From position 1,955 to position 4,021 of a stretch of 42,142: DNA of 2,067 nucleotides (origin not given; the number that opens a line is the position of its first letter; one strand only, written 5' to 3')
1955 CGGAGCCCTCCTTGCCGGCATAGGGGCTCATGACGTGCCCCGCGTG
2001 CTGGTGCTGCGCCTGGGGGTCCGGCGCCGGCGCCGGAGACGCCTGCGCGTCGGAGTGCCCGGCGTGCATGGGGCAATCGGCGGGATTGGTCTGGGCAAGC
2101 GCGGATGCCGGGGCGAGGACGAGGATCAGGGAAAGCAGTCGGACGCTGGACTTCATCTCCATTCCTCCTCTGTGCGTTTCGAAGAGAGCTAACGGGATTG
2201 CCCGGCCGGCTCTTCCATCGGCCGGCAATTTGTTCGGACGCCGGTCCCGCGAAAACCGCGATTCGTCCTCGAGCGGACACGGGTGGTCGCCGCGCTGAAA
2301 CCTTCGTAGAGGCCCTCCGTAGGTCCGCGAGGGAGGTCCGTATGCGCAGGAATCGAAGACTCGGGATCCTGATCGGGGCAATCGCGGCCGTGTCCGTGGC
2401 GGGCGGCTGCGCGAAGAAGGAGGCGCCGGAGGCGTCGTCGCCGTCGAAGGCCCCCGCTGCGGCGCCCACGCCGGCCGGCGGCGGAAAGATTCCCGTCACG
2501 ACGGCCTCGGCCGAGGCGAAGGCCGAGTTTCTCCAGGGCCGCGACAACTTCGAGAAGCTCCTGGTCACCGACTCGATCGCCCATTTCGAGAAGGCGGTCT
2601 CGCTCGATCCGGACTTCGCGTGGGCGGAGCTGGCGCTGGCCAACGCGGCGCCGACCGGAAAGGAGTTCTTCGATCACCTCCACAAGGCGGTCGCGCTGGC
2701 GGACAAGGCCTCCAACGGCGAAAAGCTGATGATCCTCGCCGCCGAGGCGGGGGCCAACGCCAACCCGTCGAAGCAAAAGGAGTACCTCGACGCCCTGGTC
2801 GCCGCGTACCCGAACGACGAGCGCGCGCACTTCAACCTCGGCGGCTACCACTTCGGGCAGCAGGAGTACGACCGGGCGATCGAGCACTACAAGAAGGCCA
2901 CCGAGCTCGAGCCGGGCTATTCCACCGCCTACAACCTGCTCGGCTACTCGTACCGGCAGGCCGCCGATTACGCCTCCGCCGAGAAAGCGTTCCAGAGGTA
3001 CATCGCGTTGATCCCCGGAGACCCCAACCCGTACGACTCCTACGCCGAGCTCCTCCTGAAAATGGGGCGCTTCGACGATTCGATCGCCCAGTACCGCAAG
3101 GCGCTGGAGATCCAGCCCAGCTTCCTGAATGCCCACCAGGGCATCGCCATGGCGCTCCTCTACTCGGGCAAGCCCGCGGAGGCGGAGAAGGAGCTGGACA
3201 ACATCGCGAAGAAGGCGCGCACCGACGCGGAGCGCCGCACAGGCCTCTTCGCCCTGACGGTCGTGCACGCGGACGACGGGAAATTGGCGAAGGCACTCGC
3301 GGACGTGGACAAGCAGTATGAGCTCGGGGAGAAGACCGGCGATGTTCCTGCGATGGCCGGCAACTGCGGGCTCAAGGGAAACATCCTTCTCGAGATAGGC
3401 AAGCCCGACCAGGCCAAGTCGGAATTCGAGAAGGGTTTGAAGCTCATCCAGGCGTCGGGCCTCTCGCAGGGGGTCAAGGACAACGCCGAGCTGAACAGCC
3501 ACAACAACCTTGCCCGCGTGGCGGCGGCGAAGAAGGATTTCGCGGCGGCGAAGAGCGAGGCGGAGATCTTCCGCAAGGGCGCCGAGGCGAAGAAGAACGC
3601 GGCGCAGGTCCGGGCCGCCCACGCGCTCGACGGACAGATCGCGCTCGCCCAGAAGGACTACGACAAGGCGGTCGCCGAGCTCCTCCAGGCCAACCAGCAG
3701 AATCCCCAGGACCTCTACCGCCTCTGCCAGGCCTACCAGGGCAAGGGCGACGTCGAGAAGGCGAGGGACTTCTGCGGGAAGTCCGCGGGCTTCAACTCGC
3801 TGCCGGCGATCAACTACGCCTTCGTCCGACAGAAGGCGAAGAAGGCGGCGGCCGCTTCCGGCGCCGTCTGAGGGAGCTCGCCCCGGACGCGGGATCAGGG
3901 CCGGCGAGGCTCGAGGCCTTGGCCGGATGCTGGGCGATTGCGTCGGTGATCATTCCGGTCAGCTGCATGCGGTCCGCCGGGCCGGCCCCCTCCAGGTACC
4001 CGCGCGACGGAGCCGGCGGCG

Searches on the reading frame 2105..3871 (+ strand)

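Call 16: search_protein_families(library=pfam, proteins=[window:2105-3871:+])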
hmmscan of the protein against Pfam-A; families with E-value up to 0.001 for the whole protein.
window:2105-3871:+ (588 aa): 19 families
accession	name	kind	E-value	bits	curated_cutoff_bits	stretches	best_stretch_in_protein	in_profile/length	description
PF07719.23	TPR_2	-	9.2e-32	107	27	2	240-271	2-33/34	Tetratricopeptide repeat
PF00515.34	TPR_1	-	1.7e-26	91.3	27.8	2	240-272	2-34/34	Tetratricopeptide repeat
PF13181.12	TPR_8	-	2.8e-24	83.6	25.7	0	240-270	2-32/34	Tetratricopeptide repeat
PF14559.12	TPR_19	-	7.5e-21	74.7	25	2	317-376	1-60/68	Tetratricopeptide repeat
PF13428.12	TPR_14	-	2.3e-20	71.5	23.5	0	308-345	2-39/44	Tetratricopeptide repeat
PF13414.12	TPR_11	-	1.9e-19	69.5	26.8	2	252-283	7-38/42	TPR repeat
PF13432.12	TPR_16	-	3.6e-19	69.3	32.7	2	249-307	7-65/65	Tetratricopeptide repeat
PF13424.12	TPR_12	-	8.3e-18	64.8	30.1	1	241-302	5-74/77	Tetratricopeptide repeat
PF13431.12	TPR_17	-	4.3e-17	61.3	24.4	1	261-293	1-33/34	Tetratricopeptide repeat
PF12895.13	ANAPC3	-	4.3e-12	46.6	27.2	0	288-366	4-81/82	Anaphase-promoting complex, cyclosome, subunit 3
PF23914.1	TPR_CcmH_CycH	-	3.8e-06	27.2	42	0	314-396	57-141/158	Cytochrome c-type biogenesis protein H TPR domain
PF16918.11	PknG_TPR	-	1.2e-05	24.8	27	1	285-388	140-243/340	Protein kinase G tetratricopeptide repeat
PF13374.12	TPR_10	-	1.6e-05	25.2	27.5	0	244-265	7-28/42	Tetratricopeptide repeat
PF13176.12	TPR_7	-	2e-05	24.7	27.9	0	275-307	1-35/36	Tetratricopeptide repeat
PF24575.1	TPR_Slam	-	3.7e-05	24.5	35.2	0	314-363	54-103/104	Surface lipoprotein assembly modifier, N-terminal TPR repeats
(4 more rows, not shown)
